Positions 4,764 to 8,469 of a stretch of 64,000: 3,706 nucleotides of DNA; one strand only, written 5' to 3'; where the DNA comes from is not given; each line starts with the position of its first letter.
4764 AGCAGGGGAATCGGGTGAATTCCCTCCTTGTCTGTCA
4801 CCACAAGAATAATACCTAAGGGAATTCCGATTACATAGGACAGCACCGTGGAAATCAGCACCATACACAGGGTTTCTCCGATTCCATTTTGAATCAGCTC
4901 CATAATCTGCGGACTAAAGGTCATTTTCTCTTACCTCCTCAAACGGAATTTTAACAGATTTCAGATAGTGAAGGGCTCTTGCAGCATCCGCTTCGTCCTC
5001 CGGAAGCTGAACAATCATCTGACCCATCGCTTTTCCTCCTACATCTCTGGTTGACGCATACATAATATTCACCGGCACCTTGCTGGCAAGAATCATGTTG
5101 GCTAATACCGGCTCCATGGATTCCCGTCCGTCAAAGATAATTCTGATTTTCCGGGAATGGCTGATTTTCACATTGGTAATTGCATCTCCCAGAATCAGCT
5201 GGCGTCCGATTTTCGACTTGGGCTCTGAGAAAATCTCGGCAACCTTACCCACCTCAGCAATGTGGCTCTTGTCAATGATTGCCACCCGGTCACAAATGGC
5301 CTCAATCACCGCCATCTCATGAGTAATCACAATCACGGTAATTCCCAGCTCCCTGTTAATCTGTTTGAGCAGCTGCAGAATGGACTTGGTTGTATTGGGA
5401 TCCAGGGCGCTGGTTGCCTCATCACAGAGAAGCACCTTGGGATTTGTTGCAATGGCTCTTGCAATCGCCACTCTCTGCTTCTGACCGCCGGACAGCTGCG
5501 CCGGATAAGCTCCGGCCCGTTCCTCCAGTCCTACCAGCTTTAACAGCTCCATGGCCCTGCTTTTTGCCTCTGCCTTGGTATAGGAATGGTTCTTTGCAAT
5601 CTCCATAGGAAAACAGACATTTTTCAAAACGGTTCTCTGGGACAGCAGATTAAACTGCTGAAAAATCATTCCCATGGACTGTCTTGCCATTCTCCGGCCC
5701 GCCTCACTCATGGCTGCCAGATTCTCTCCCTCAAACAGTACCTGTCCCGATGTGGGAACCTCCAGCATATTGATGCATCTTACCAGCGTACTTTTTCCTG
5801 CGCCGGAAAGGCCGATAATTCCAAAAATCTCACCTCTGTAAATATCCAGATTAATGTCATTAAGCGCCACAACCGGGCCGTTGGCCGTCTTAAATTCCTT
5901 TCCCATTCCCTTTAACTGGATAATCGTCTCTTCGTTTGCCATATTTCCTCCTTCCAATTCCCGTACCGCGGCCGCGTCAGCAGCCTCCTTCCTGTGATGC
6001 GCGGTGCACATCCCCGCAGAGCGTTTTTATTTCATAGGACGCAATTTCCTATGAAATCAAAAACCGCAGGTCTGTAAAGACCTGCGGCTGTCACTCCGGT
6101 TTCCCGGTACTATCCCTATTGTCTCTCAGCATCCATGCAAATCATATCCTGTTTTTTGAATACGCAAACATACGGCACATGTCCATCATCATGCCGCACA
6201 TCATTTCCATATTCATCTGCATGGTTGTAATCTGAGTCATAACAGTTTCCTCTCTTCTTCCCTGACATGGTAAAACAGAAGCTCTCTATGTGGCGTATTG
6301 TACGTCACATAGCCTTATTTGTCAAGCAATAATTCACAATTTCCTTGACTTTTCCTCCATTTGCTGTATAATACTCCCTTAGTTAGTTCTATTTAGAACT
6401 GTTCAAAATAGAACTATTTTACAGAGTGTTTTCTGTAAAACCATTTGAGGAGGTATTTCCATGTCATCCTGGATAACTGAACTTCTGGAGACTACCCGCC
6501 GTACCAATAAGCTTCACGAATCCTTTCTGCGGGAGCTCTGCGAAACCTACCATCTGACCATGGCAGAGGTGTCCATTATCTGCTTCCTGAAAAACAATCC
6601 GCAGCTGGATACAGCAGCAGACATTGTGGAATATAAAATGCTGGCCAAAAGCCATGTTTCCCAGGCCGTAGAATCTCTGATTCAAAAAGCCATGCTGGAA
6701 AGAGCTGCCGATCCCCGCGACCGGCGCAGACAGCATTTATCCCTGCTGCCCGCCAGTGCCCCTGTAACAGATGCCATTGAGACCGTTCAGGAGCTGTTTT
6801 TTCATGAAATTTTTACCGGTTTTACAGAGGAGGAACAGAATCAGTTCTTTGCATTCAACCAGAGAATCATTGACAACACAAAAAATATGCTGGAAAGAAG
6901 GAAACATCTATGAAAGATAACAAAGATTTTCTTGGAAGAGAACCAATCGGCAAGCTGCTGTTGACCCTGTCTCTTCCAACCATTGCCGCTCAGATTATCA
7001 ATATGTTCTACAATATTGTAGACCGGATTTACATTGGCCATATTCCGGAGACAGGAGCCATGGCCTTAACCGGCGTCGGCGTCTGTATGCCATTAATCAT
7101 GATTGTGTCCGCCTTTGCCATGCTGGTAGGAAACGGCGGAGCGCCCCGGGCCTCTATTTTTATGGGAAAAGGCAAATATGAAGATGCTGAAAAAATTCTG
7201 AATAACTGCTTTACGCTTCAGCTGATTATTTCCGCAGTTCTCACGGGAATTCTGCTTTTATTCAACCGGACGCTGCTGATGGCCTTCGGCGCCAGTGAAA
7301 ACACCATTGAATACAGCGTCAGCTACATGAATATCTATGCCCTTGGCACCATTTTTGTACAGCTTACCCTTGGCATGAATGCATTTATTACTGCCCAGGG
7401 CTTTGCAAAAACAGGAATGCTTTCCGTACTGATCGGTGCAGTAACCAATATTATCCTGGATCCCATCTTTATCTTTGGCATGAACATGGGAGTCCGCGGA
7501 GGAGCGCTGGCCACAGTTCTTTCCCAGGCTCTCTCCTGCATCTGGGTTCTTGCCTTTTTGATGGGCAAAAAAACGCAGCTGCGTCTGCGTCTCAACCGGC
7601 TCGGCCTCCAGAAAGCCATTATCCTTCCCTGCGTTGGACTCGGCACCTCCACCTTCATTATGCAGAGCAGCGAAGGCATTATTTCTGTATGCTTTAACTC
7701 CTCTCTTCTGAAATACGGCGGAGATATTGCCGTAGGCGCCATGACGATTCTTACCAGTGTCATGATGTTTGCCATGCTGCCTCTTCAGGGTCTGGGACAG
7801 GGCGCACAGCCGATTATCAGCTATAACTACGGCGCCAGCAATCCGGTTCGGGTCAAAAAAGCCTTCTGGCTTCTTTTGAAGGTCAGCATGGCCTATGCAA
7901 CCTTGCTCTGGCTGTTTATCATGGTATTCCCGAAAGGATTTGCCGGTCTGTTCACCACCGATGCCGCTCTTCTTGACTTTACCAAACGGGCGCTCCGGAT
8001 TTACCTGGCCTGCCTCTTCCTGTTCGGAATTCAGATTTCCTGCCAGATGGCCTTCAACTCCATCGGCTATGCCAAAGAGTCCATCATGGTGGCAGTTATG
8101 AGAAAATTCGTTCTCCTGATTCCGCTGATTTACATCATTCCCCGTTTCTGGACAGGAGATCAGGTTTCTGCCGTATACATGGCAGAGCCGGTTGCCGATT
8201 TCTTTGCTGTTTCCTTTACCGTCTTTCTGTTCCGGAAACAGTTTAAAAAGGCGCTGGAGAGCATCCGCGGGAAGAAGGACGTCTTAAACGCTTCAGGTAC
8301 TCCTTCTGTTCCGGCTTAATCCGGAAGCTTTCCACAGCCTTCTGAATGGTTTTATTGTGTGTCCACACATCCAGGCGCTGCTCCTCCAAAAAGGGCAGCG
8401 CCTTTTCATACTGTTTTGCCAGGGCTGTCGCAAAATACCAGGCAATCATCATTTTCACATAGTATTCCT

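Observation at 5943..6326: Methionine-rich leader peptide with terminator upstream of metNIQ: candidate ribosome-mediated Met attenuator replacing the S-box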

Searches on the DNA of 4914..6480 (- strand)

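Call 4: search_rna_families(source=window, start=5900, end=6480, threshold=evalue, max_evalue=10, show_alignments=3)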
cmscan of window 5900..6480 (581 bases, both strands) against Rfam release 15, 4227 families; matches with E-value up to 10: 11.
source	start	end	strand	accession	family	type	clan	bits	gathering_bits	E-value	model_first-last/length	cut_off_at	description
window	6375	6473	-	RF02284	TtnuCD7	Gene; snRNA; snoRNA; CD-box;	-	21.5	90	9.4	1-108/108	no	Tetrahymena snoRNA TtnuCD7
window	6034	6090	+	RF02503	Atu_C9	Gene; sRNA;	-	20.4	40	0.003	126-192/192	no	Rhizobiales sRNA Atu_C9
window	6010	6089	-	RF03389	mir-4738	Gene; miRNA;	-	20.2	81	0.34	1-87/87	no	mir-4738 microRNA precursor family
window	6245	6413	-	RF02157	NPPA-AS1_2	Gene; lncRNA;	-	18.9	60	1.4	1-150/150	no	NPPA antisense RNA 1 conserved region 2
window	6157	6213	-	RF04103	mir-8356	Gene; miRNA;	-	17.6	70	1.7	1-65/65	no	mir-8356 microRNA precursor family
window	6384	6464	+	RF00243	traJ_5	Cis-reg;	CL00016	15.8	50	9.2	1-109/109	no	traJ 5' UTR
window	5900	6042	+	RF02400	Hsp83_3_UTR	Cis-reg;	-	14.8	90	0.048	322-470/470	5'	Heat shock protein 83 3' UTR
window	6405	6465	-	RF00107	FinP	Gene;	CL00016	14.1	45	6.5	1-76/76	no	FinP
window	6057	6095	-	RF03401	mir-1323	Gene; miRNA;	-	13.8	98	9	1-73/73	no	mir-1323 microRNA precursor family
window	6053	6103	+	RF00405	SNORA44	Gene; snRNA; snoRNA; HACA-box;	CL00036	12.6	55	6.1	69-123/131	no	Small nucleolar RNA SNORA44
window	6319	6439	+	RF01828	SprD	Gene; sRNA;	-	11.9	100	8.1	1-142/142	no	Small pathogenicity island RNA D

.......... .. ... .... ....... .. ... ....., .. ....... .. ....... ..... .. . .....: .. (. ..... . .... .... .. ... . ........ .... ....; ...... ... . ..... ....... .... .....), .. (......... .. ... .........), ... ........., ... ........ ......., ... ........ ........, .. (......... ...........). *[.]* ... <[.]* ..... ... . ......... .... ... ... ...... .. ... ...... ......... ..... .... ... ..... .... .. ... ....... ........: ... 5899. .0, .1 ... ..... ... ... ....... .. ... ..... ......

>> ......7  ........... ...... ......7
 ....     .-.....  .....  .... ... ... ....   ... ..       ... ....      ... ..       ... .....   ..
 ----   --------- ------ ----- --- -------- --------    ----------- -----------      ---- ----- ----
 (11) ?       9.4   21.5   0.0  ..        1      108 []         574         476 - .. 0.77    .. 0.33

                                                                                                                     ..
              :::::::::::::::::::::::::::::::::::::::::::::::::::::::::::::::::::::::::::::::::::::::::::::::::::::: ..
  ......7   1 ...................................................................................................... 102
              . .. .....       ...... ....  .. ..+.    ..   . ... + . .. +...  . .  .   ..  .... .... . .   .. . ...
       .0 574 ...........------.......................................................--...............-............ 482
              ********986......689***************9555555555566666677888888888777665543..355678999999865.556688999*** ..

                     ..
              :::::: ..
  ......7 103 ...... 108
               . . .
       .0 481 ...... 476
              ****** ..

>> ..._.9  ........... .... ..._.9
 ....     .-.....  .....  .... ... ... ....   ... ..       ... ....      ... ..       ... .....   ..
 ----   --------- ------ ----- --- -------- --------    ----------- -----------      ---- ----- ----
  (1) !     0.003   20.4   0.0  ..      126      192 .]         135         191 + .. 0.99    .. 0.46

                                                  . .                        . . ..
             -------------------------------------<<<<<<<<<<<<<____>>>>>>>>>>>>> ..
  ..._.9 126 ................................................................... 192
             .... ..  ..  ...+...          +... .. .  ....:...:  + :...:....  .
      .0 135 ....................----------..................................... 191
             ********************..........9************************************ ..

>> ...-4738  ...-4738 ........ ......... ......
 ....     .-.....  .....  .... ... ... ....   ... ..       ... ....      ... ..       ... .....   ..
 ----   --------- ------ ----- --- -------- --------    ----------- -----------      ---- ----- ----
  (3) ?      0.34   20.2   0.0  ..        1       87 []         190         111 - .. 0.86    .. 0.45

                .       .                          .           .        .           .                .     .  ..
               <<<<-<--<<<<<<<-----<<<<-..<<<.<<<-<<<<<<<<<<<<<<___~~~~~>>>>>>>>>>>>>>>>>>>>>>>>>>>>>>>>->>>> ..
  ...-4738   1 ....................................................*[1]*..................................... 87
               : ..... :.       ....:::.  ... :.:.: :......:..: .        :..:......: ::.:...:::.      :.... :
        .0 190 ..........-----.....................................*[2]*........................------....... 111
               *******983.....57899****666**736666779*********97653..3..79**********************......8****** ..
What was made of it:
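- On S-box / SAM-I and other SAM or SAH riboswitch classes (Rfam): None appeared at E<=10 in 5900-6480 (call 4).
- Closest known: Classical amino-acid leader-peptide attenuators of Proteobacteria. Different: There is no sequence or covariance-model similarity to the Rfam leader families (call 4).
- Checked: Nothing credible at E<=10 in 5900-6480 (call 4).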

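Call 36: search_rna_families(sources=[L041, L077, L001, L003, L007, L014, L015, L019, L024, L025, L028, L030, L039, L042, L050, L058, L062, L064, L073, L080], threshold=gathering)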
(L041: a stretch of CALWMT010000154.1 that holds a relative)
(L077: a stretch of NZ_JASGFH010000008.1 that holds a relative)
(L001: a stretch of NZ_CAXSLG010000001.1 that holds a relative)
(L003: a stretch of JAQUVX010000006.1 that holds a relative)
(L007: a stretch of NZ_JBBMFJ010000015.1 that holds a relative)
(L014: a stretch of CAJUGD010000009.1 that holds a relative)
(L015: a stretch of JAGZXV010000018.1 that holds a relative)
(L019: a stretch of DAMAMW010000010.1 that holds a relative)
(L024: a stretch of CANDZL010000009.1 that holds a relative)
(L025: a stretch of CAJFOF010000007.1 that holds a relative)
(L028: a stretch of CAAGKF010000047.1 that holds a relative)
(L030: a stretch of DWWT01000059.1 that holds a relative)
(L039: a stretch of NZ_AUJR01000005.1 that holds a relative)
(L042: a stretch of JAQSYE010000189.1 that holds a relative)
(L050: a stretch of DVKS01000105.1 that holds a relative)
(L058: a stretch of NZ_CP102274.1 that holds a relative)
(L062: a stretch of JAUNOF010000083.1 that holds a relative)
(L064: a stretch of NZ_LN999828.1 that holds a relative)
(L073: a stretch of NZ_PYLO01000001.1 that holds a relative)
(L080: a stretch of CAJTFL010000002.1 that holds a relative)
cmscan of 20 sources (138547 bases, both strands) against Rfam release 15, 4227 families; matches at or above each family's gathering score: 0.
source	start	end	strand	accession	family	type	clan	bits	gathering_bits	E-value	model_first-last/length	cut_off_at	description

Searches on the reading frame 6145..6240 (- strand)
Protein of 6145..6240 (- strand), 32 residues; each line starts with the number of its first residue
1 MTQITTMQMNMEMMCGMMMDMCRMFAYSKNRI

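Call 49: search_protein_representatives(alignment_id=A4)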
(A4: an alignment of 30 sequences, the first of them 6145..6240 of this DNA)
Query: 30 sequences, 31 profile positions. Proteins with E-value up to 0.001 (for the whole library): 59; up to 1e-10: 0; up to 1e-30: 0. The best 59 are listed.
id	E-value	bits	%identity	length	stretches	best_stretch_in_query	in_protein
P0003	1.5e-10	56.1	-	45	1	1-30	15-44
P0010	7.1e-10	54.0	-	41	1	1-30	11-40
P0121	8.2e-10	53.8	-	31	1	1-30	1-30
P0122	2.3e-09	52.4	-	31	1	1-30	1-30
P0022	3.3e-09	51.9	-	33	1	1-30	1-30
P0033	4.1e-09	51.6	-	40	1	1-30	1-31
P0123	1.3e-08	50.0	-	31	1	1-29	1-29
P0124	1.3e-08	49.9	-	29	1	1-29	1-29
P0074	2.1e-08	49.3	-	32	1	1-30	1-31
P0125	2.2e-08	49.2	-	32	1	1-30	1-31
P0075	3.7e-08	48.5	-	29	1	1-29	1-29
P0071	4.0e-08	48.4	-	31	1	1-30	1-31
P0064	4.1e-08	48.4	-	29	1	1-29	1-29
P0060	6.3e-08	47.8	-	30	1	1-29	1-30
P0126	1.6e-07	46.5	-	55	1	1-29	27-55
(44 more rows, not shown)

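Call 58: list_cluster_members(proteins=[window:6145-6240:-, window:4917-5942:-])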
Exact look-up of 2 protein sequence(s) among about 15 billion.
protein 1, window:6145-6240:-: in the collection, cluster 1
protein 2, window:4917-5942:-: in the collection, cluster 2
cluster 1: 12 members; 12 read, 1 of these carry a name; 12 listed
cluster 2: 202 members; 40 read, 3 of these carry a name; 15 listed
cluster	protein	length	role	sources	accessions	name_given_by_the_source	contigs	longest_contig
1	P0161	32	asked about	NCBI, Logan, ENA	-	-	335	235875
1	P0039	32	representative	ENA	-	-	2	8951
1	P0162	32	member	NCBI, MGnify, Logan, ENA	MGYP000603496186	FL=1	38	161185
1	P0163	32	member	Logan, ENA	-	-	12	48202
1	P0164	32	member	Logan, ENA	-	-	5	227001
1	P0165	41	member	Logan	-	-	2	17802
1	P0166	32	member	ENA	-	-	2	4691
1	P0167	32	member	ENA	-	-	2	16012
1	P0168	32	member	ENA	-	-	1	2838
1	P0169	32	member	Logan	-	-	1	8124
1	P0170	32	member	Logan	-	-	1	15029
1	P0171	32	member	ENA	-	-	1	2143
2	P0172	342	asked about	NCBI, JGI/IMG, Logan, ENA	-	D-methionine transport system ATP-binding protein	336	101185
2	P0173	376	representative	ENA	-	-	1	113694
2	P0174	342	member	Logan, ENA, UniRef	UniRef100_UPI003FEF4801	methionine ABC transporter ATP-binding protein n=1 Tax=Candidatus Ventrimonas sp. ...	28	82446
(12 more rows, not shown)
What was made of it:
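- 6142..6240 (-): Leader ORF of 32 codons plus UGA: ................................. Met codons at positions 1, 7, 9, 11, 13, 14, 17, 18, 19, 21 and 24. The exact peptide is on 335 public contigs and is unnamed (call 58).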

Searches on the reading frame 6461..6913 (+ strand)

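Call 7: search_protein_families(library=ncbifam, proteins=[window:6461-6913:+])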
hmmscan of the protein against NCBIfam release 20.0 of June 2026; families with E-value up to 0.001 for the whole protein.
window:6461-6913:+ (150 aa): 9 families
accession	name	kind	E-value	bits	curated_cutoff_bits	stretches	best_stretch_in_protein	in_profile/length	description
NF045593.1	bilirub_TF_BilQ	equivalog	3.1e-08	33.4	125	1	19-138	15-133/135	bilirubin utilization transcriptional regulator BilQ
NF053777.1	Saro0803TransReg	equivalog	1.1e-06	28.3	200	1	24-136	27-138/140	Saro_0803 family transcriptional regulator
NF053755.1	MsvR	equivalog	1.6e-06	28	220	1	38-129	17-107/236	transcriptional factor MsvR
NF002926.0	PRK03573.1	equivalog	5e-06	26.5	120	1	25-144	28-141/144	transcriptional regulator SlyA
NF038251.1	AdcR_fam_Zn_TF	equivalog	7.7e-06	26.2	175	1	19-134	21-137/143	zinc-dependent MarR family transcriptional regulator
NF053814.1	teico_TcaR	equivalog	2.6e-05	24.3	170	1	13-128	17-133/151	MarR family transcriptional regulator TcaR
TIGR02337.1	HpaR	equivalog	0.00011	22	121.2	1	22-129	16-122/130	homoprotocatechuate degradation operon regulator HpaR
TIGR04472.1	reg_rSAM_mob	hypoth_equivalog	0.00047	20.2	240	1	61-142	57-138/141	radical SAM mobile pair system MarR family transcriptional regulator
TIGR01889.1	Staph_reg_Sar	paralog_domain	0.00064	20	62.6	1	21-90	12-84/109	staphylococcal accessory regulator family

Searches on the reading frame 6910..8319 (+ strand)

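Call 7: search_protein_families(library=ncbifam, proteins=[window:6910-8319:+])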
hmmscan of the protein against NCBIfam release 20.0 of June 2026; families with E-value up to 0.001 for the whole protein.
window:6910-8319:+ (469 aa): 11 families
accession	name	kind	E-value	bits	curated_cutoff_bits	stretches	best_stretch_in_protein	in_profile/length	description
NF007130.1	PRK09575.1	equivalog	9.3e-69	232.8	445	1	15-438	6-424/435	MATE family efflux transporter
TIGR00797.1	matE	subfamily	1.2e-57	195.6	147.4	1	23-415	1-389/396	MATE family efflux transporter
NF000217.1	MATE_multi_FepA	equivalog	3.2e-31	108.8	900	1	2-444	2-438/443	multidrug efflux MATE transporter FepA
NF000131.1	MATE_multi_MepA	equivalog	2.8e-28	99.3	850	1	1-444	1-440/451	multidrug efflux MATE transporter MepA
NF041801.1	MATE_SolL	equivalog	6.2e-26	91.2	780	1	12-443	17-448/458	solanimycin export family MATE transporter SolL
NF052396.1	MATE_WgkD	equivalog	1.5e-14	53.8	510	1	20-424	8-406/428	tryglysin-associated MATE efflux transporter WgkD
NF007690.0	PRK10367.1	equivalog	8.1e-08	31.6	409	1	15-227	9-216/441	MATE family efflux transporter DinF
NF045539.1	MATE_efflux1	equivalog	5.6e-07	29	350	1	25-225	10-210/411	MATE family Na+-driven efflux transporter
NF001214.0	PRK00187.1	equivalog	1.2e-06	27.7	449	1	15-411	10-412/464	NorM family multidrug efflux MATE transporter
NF041358.1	GntT_guanitoxin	equivalog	7.6e-06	25.2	525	1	19-387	17-381/438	guanitoxin biosynthesis MATE family efflux transporter GntT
NF045578.1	export_MbnM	equivalog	0.00046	19.3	285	1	79-295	57-273/410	methanobactin export MATE transporter MbnM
